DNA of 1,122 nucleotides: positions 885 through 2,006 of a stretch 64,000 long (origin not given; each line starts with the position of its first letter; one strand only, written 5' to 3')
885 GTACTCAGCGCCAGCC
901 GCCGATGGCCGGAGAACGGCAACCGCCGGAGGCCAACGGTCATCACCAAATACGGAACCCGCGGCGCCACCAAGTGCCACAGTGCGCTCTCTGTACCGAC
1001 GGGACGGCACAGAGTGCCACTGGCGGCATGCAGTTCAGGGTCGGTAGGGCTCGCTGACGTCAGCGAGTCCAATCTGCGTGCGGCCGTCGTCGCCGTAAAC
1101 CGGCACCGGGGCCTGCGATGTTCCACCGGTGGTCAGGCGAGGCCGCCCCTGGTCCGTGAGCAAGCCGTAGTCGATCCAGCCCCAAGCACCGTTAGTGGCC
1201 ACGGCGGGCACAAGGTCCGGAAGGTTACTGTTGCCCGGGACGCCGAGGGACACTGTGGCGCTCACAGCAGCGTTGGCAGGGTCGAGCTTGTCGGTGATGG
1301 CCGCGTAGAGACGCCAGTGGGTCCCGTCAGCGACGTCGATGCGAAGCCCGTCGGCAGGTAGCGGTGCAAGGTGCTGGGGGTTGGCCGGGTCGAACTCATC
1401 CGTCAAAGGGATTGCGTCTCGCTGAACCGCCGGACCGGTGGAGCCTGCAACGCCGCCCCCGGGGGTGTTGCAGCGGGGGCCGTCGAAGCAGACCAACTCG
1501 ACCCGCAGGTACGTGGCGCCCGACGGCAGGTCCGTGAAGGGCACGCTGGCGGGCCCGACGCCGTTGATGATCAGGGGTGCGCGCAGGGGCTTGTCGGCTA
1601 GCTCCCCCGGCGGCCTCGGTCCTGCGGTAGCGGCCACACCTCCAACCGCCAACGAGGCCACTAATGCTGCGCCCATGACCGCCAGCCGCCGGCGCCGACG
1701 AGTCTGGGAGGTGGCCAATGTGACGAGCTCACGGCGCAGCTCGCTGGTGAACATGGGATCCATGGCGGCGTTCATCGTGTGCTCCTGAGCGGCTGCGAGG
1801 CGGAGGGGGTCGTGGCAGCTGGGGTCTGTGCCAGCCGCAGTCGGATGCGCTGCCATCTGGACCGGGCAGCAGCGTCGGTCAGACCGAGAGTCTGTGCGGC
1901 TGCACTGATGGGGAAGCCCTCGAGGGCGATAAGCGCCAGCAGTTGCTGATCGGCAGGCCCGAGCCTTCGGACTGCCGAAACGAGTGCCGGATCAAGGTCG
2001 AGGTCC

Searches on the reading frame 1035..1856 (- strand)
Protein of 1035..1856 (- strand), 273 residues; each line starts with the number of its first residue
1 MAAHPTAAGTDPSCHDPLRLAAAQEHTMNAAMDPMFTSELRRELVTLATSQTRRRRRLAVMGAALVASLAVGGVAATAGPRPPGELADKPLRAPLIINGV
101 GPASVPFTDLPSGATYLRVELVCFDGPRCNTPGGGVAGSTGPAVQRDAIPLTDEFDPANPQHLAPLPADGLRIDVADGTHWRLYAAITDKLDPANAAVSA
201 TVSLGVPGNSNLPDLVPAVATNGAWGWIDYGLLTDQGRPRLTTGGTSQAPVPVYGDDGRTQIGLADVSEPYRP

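Call 70: find_encoding_contigs(protein=window:1035-1856:-, flank=10000, max_places=3)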
Protein window:1035-1856:- (273 aa): no gene with exactly this product is on record in the collection.
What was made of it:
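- Tried and rejected: Extending the sampled genome leftwards failed because the guessed ORF product is not on record (call 70).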
